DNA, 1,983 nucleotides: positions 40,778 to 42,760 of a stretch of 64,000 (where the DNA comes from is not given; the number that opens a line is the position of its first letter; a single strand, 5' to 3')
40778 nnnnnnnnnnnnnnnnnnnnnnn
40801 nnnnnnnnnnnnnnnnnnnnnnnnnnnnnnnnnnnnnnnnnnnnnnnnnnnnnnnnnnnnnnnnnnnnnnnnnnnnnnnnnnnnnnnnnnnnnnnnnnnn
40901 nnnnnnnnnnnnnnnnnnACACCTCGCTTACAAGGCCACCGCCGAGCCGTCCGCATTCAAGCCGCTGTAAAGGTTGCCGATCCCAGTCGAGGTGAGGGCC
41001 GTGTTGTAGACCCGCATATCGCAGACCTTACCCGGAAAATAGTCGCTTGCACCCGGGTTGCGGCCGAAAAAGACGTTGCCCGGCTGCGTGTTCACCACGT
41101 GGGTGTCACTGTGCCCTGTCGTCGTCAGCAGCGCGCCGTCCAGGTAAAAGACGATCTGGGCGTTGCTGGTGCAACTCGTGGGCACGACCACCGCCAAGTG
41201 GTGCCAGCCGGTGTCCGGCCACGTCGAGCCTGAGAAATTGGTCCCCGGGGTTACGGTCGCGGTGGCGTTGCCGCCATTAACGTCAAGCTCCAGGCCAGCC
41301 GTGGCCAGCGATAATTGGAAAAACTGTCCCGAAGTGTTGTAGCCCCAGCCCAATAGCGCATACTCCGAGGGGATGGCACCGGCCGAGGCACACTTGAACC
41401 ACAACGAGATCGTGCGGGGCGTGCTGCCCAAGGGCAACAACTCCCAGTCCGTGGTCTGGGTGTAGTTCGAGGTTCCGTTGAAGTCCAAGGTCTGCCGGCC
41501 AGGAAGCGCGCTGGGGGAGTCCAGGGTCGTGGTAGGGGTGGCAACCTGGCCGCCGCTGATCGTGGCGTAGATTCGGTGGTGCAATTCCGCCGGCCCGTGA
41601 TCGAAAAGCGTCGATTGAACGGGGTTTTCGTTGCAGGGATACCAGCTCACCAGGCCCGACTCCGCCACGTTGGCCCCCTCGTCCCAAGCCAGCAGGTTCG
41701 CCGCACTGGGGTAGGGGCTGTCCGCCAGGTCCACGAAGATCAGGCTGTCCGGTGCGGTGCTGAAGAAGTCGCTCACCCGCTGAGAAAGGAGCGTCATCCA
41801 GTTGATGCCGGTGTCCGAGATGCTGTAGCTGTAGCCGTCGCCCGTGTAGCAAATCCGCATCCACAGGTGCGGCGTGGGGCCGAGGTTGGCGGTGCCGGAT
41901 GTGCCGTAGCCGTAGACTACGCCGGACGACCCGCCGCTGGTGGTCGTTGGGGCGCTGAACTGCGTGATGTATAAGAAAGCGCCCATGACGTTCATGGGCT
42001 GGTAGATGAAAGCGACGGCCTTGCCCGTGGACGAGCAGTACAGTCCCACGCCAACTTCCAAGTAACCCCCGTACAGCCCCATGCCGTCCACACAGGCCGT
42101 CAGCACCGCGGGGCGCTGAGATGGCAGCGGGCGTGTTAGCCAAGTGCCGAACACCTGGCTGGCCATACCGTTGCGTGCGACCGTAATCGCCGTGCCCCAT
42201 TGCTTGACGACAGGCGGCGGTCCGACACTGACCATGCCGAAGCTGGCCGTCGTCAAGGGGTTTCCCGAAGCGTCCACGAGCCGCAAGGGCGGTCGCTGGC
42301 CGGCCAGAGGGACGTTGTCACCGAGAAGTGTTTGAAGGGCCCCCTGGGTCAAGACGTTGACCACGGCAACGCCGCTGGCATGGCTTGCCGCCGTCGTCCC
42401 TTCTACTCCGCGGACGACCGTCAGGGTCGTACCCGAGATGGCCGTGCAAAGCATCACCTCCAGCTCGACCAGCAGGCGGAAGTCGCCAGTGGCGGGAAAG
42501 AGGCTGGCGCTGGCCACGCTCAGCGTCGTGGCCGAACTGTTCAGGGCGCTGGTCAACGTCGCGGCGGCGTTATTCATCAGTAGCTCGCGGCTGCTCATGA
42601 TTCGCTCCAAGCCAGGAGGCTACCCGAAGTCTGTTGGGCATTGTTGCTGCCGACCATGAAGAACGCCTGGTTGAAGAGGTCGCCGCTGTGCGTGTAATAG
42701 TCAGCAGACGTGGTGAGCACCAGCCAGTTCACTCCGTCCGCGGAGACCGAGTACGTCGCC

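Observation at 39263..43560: Three consecutive tail-fibre paralogs with a shared ~100-aa N-terminal domain and divergent C-terminal domains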

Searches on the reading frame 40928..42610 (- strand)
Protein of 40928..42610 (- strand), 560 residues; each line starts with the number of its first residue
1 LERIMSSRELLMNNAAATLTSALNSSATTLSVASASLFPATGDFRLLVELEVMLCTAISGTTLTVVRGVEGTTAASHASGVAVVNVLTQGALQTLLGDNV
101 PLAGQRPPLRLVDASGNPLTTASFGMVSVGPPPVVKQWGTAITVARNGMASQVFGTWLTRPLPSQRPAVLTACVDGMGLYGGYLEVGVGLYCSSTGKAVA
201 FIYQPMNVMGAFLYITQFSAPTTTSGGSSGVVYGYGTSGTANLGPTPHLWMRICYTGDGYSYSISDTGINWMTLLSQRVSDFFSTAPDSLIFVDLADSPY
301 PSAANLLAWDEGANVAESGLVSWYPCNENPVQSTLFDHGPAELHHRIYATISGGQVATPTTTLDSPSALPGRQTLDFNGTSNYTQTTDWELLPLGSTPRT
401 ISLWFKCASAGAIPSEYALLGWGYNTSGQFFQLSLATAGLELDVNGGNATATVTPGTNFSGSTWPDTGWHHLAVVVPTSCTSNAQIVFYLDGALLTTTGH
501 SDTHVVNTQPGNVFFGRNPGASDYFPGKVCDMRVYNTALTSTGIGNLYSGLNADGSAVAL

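Call 4: search_protein_families(library=pfam, proteins=[window:40928-42610:-], max_evalue=0.1)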
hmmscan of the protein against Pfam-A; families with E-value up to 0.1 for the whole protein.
window:40928-42610:- (560 aa): 1 family
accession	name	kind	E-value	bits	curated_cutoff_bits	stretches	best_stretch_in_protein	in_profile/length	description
PF13385.13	Laminin_G_3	-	9.3e-19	68.5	27.6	1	378-544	1-150/151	Concanavalin A-like lectin/glucanases superfamily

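Call 5: search_protein_families(library=phrogs, proteins=[window:40928-42610:-], max_evalue=0.01)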
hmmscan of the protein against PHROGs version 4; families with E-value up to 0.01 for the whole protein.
window:40928-42610:- (560 aa): 15 families
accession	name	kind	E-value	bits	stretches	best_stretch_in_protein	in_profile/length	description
phrog_8469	-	tail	1.3e-10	42.1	1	11-99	5-103/303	tail fiber protein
phrog_6427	-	unknown function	6.9e-09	35.7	1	10-99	5-108/675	-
phrog_38058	-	tail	1.4e-07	31.2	1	14-83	17-96/708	tail fiber protein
phrog_12150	-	unknown function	2.7e-07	30.9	1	14-86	10-87/477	-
phrog_8510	-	head and packaging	6.9e-07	28.4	1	374-542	731-1333/1348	virion structural protein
phrog_23837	-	head and packaging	2.6e-06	27.6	1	14-88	13-93/507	virion structural protein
phrog_19311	-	unknown function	1.8e-05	24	1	12-94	6-97/1023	-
phrog_1101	-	tail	2.3e-05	23.4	1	15-86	555-631/1405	tail protein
phrog_30299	-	tail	0.00015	21.8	1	11-89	5-93/425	tail fiber protein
phrog_358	-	unknown function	0.00015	20.1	1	15-90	1689-1768/2056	-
phrog_9851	-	tail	0.00017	20.5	1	14-88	798-871/1092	tail fiber protein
phrog_7578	-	unknown function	0.00072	19.7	1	15-84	24-98/300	-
phrog_11439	-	tail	0.0011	18.3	1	15-88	200-277/775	tail fiber protein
phrog_25419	-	unknown function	0.0044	17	1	50-93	65-108/282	-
phrog_4406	-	head and packaging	0.006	14.2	1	5-83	2911-2988/3231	virion structural protein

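Call 20: find_homologous_proteins(query=window:40928-42598:-)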
Query window:40928-42598:- (556 aa): 14 proteins with E <= 0.001 among 8000 candidates.
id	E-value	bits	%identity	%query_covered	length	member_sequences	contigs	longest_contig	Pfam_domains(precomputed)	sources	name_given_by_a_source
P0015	0.0e+0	1202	96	100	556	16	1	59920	PF13385.14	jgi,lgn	jgi:hypothetical protein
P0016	1.9e-135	471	48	99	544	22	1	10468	PF13385.14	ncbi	-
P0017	2.7e-126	440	45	99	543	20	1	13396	PF13385.14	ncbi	-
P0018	1.2e-67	247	46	55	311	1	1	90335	-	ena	-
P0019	1.8e-42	164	39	56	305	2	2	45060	-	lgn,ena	-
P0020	1.8e-30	124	36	51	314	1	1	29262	-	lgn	-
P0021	6.1e-13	66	39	20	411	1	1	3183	PF21300.3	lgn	-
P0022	1.3e-10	59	54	15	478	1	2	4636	-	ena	-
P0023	5.7e-9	53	30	28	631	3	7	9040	PF13385.14,PF18962.8,PF02210.32,PF16656.12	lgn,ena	-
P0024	1.1e-8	52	43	16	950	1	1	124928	PF12708.13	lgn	-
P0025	9.5e-8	49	42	16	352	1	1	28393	-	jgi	jgi:hypothetical protein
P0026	7.7e-6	43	43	15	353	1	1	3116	-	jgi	-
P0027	1.4e-4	39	38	18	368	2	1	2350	-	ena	-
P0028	7.9e-4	36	57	9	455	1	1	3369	PF07921.18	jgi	-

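Call 21: find_encoding_contigs(protein=P0015, flank=10000, max_places=3)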
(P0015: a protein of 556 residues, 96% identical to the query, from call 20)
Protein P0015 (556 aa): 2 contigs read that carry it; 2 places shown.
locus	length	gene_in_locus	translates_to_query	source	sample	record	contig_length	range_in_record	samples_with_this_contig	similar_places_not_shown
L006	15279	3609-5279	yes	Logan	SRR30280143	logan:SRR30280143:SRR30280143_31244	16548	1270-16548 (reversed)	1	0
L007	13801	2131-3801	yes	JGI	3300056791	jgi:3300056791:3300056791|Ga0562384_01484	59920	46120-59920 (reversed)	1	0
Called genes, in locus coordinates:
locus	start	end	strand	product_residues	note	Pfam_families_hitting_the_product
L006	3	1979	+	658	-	?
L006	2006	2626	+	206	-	-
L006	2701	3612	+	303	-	-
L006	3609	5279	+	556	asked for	PF13385:Laminin_G_3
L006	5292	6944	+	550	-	PF13385:Laminin_G_3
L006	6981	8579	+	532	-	-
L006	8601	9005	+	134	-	-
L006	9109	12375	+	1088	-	-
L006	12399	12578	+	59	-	-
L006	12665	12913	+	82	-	-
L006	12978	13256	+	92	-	-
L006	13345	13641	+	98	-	-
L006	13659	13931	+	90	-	-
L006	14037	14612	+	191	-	PF01145:Band_7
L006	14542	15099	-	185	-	-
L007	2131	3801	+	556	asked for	PF13385:Laminin_G_3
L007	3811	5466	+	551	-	PF13385:Laminin_G_3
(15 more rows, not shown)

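Call 22: find_encoding_contigs(protein=P0017, flank=10000, max_places=3)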
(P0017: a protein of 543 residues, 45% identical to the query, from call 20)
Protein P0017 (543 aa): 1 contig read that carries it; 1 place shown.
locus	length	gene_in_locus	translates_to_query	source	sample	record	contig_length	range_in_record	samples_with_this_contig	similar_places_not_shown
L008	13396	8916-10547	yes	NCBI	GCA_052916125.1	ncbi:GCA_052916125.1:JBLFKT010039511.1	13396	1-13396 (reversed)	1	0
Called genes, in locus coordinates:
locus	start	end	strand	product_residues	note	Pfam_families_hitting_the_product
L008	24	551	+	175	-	-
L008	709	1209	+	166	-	-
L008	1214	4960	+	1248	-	PF10145:PhageMin_Tail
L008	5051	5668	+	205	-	-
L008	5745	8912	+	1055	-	PF10102:DUF2341 (faint)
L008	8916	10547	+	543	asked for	PF13385:Laminin_G_3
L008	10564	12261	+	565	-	PF13385:Laminin_G_3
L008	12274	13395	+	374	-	?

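Call 23: find_encoding_contigs(protein=P0018, flank=10000, max_places=2)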
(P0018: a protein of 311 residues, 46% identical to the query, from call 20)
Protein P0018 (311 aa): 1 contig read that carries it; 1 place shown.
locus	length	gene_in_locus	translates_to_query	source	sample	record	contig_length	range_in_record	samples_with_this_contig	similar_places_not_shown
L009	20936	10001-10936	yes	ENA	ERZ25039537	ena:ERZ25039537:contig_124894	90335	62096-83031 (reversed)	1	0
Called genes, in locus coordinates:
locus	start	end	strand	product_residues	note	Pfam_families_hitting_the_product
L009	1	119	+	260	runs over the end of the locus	-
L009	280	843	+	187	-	-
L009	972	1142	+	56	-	-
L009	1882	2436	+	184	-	PF10145:PhageMin_Tail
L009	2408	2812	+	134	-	PF10145:PhageMin_Tail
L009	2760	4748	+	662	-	-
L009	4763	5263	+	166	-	-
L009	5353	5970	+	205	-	-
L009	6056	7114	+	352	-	-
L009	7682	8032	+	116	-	-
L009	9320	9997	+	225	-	-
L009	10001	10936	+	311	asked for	-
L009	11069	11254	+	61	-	-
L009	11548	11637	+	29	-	-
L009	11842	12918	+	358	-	-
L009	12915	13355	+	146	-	PF13385:Laminin_G_3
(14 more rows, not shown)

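Call 40: predict_structure(alignment_id=A3)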
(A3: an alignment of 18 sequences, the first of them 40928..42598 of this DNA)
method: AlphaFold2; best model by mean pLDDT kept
length: 556 residues; sequences in the alignment: 18
mean_pLDDT: 65.4   pTM: 0.49
mean pLDDT of the five models: 65.4, 64.1, 63.7, 60.9, 59.6
residues with pLDDT >= 90: 65; 70-90: 198; 50-70: 146; < 50: 147
segments of 3 or more residues with pLDDT < 50: 1-5, 95-101, 230-238, 309-312, 323-392, 406-411, 442-452, 476-479, 494-508, 512-519, 554-556
pLDDT, mean of each block of 10 residues (from residue 1): 45 87 91 76 88 91 84 90 58 49 68 83 90 81 79 92 81 68 93 89 67 83 52 41 77 75 64 76 93 81 75 52 35 33 33 30 31 28 27 67 53 58 61 66 39 59 73 56 80 51 46 44 62 80 74 49
secondary structure, 60 per line:
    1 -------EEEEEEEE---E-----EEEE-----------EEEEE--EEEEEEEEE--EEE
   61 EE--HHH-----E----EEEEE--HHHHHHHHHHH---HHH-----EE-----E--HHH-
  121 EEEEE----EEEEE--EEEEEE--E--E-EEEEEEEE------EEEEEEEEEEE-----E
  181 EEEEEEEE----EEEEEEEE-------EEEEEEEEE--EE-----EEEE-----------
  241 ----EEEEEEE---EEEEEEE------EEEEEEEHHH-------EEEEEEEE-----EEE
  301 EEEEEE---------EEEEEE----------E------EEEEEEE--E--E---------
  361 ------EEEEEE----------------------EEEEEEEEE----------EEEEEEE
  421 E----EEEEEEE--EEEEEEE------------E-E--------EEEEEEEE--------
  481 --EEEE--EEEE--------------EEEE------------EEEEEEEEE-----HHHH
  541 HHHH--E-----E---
elements in order: E8-15 E25-28 E40-44 E47-55 E58-62 E78-82 H85-95 E121-125 E130-134 E137-142 E150-157 E164-174 E180-188 E193-200 E208-216 E226-229 E245-251 E255-261 E268-274 E285-292 E298-306 E316-321 E339-345 E367-372 E395-403 E414-421 E426-432 E435-441 E465-472 E483-486 E489-492 E507-510 E523-531 H537-544

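Call 42: fold_search(model_id=the predicted structure, library=pdb)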
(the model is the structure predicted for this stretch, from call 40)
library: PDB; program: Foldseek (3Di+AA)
matches with E <= 10: 1521; with E <= 0.001: 211
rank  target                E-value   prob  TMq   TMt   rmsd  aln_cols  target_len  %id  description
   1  2a75                  1.5e-09  1.00  0.28  0.26  15.1       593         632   11  Trypanosoma rangeli Sialidase In Complex With 2,3- Difluorosialic Acid (Covalent Intermediate) (released 2005-11-22)
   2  1mz6                  1.6e-09  1.00  0.28  0.26  22.2       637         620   12  Trypanosoma rangeli sialidase in complex with the inhibitor DANA (released 2002-10-16)
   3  1mz5                  2.9e-09  1.00  0.27  0.25  16.4       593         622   10  Trypanosoma rangeli sialidase (released 2002-10-16)
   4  1n1s                  3.0e-09  1.00  0.28  0.25  17.1       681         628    9  Trypanosoma rangeli sialidase (released 2003-01-07)
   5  2fhr                  5.1e-09  1.00  0.28  0.25  15.4       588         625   10  Trypanosoma Rangeli Sialidase In Complex With 2,3- Difluorosialic Acid (Covalent Intermediate) (released 2006-01-17)
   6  1wcs                  5.4e-09  1.00  0.29  0.26  21.8       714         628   11  A mutant of Trypanosoma rangeli sialidase displaying trans-sialidase activity (released 2004-12-15)
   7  2ags                  1.2e-08  1.00  0.28  0.25  15.0       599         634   10  Trypanosoma rangeli Sialidase in Complex with 2-Keto-3-deoxy-D-glycero-D-galacto-2,3-difluoro-nononic acid (2,3-difluoro (released 2005-11-22)
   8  4han_A                2.9e-07  1.00  0.19  0.32  17.5       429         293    7  Crystal structure of Galectin 8 with NDP52 peptide (released 2013-03-20)
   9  7oa7                  8.7e-07  1.00  0.26  0.39  14.4       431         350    9  PilC minor pilin of Streptococcus sanguinis 2908 type IV pili (released 2022-05-04)
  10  3vkl_A                1.5e-06  1.00  0.19  0.33  16.7       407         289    7  Protease-resistant mutant form of human Galectin-8 in complex with two lactose molecules (released 2012-09-12)
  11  2wsu_A                1.6e-06  1.00  0.16  0.26  21.8       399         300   11  Galectin domain of porcine adenovirus type 4 NADC-1 isolate fibre (released 2010-08-11)
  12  7oa8                  2.3e-06  1.00  0.22  0.31  16.8       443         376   10  PilC minor pilin of Streptococcus sanguinis SK36 type IV pili (released 2022-05-04)
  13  3wv6_A                2.9e-06  1.00  0.15  0.27  16.9       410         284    8  Crystal Structure of a protease-resistant mutant form of human galectin-9 (released 2015-05-20)
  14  2wsu_B                3.9e-06  1.00  0.17  0.29  21.9       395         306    8  Galectin domain of porcine adenovirus type 4 NADC-1 isolate fibre (released 2010-08-11)
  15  4fqz_A                3.9e-06  1.00  0.18  0.29  16.3       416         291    8  Crystal structure of a protease-resistant mutant form of human galectin-8 (released 2012-07-11)
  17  3o12                  4.2e-06  1.00  0.26  0.67   5.0       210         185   13  The crystal structure of a functionally unknown protein from Saccharomyces cerevisiae. (released 2010-09-15)
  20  3mep_A                4.4e-06  1.00  0.24  0.64   5.3       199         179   12  Crystal Structure of ECA2234 protein from Erwinia carotovora, Northeast Structural Genomics Consortium Target EwR44 (released 2010-04-14)
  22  3mep_C                7.0e-06  1.00  0.24  0.64   5.1       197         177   11  Crystal Structure of ECA2234 protein from Erwinia carotovora, Northeast Structural Genomics Consortium Target EwR44 (released 2010-04-14)
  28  3mep_B                1.5e-05  1.00  0.23  0.63   5.3       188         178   13  Crystal Structure of ECA2234 protein from Erwinia carotovora, Northeast Structural Genomics Consortium Target EwR44 (released 2010-04-14)
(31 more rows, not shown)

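Call 46: search_protein_families(library=phrogs, proteins=[L008:5745-8912:+], max_evalue=0.001)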
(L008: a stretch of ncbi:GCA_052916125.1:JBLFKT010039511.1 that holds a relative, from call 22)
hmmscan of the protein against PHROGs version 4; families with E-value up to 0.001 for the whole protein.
L008:5745-8912:+ (1055 aa): 1 family
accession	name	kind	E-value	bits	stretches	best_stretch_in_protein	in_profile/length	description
phrog_25419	-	unknown function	7.4e-05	22.9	1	736-842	14-112/282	-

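Call 63: find_encoding_contigs(protein=P0016, flank=10000, max_places=2)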
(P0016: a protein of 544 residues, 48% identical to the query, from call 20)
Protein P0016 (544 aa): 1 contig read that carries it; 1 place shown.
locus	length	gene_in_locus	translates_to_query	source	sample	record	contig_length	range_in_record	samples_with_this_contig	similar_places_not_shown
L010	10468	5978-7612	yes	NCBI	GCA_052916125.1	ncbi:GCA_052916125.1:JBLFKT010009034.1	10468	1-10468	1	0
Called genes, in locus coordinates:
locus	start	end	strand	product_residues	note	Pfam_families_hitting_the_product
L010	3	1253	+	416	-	?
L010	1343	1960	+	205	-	-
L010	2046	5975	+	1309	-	PF21722:Gly_rich_2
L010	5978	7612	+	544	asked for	PF13385:Laminin_G_3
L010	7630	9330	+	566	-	PF13385:Laminin_G_3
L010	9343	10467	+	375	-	?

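Call 64: find_encoding_contigs(protein=P0019, flank=10000, max_places=2)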
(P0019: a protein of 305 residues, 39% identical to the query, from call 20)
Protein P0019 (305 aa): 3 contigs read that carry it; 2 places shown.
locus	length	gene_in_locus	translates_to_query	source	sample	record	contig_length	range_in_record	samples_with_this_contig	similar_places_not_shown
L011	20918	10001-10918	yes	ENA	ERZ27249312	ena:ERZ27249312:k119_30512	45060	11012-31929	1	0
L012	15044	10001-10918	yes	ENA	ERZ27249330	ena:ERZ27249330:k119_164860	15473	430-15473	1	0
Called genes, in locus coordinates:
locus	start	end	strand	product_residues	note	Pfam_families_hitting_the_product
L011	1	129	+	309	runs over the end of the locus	-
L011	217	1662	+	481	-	-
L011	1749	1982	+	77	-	-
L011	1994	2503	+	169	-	-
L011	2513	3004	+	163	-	-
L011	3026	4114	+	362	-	-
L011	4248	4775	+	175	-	-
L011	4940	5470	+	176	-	-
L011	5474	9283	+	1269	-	PF10145:PhageMin_Tail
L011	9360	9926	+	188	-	-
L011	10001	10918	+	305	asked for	-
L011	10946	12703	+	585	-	-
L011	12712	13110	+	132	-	-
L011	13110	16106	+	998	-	-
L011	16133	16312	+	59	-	-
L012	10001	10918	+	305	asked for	-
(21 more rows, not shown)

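Call 65: find_encoding_contigs(protein=P0020, flank=10000, max_places=2)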
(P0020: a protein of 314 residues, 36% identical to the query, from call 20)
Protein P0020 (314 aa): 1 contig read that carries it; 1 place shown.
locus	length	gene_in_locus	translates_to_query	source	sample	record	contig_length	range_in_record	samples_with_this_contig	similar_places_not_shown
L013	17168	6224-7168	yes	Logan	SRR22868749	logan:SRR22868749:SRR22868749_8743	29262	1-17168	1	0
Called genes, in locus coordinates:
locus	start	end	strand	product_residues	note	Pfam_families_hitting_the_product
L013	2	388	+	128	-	?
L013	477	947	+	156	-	-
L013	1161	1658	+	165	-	-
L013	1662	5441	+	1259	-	PF10145:PhageMin_Tail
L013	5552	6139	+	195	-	-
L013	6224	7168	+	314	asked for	-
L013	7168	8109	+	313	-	-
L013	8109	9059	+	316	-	-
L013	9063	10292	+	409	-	-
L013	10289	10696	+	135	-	-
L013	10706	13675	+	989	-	-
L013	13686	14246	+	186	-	PF01145:Band_7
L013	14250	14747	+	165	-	-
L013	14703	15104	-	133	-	-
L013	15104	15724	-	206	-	PF00929:RNase_T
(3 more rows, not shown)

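Call 76: search_protein_families(library=ncbifam, proteins=[window:40928-42598:-], max_evalue=0.01)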
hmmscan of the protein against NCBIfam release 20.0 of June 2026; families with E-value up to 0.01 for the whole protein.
window:40928-42598:- (556 aa): 1 family
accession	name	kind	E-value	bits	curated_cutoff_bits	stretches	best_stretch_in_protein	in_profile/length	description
NF052521.1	TafC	equivalog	0.00056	19.1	410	1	356-547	180-363/373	TafC family fimbrial protein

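Call 78: fold_search(model_id=the predicted structure, library=viral)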
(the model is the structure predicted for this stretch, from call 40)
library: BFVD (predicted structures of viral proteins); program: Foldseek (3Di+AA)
matches with E <= 10: 1504; with E <= 0.001: 394
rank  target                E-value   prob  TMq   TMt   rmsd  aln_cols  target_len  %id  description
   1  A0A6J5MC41            2.3e-18  1.00  0.27  0.44  13.3       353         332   17  Uncharacterized protein [uncultured Caudovirales phage]
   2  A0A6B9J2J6            1.9e-15  1.00  0.27  0.31  19.6       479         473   15  (no name in the UniProt tables at hand)
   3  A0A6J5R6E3            4.5e-11  1.00  0.29  0.20  26.4       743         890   13  LamG domain containing protein (Fragment) [uncultured Caudovirales phage]
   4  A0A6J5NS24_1          6.5e-11  1.00  0.27  0.19  17.2       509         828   11  Concanavalin A-like lectin/glucanases superfamily (Fragment) [uncultured Caudovirales phage]
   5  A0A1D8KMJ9            1.5e-10  1.00  0.27  0.20  14.6       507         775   14  LamG-like jellyroll fold domain-containing protein [Synechococcus phage S-CAM4]
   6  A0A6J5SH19            4.5e-10  1.00  0.24  0.28  16.9       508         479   13  Concanavalin A-like lectin/glucanases superfamily [uncultured Caudovirales phage]
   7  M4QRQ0                5.0e-10  1.00  0.31  0.20  15.9       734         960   11  LamG-like jellyroll fold domain-containing protein [Synechococcus phage S-SKS1]
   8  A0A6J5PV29            6.2e-10  1.00  0.26  0.19  31.5       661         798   13  Concanavalin A-like lectin/glucanases superfamily [uncultured Caudovirales phage]
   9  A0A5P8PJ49            7.6e-10  1.00  0.26  0.24  13.8       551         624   10  Uncharacterized protein [Stenotrophomonas phage Mendera]
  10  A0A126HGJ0            8.4e-10  1.00  0.21  0.11  24.5       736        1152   13  LamG-like jellyroll fold domain-containing protein [Vibrio phage phi-Grn1]
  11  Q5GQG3                1.1e-09  1.00  0.29  0.17  18.8       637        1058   12  Hypothetical-Protein / belonging to T4-LIKE GC: 864 [Synechococcus phage S-PM2]
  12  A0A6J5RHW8            1.1e-09  1.00  0.22  0.10  26.9       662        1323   10  Uncharacterized protein [uncultured Caudovirales phage]
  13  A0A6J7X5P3            1.9e-09  1.00  0.24  0.20  19.7       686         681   12  Concanavalin A-like lectin/glucanases superfamily [uncultured Caudovirales phage]
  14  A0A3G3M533            2.2e-09  1.00  0.24  0.20  15.9       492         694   10  Esterase [Arthrobacter phage Seahorse]
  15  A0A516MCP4            2.5e-09  1.00  0.24  0.26  15.4       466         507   15  (no name in the UniProt tables at hand)
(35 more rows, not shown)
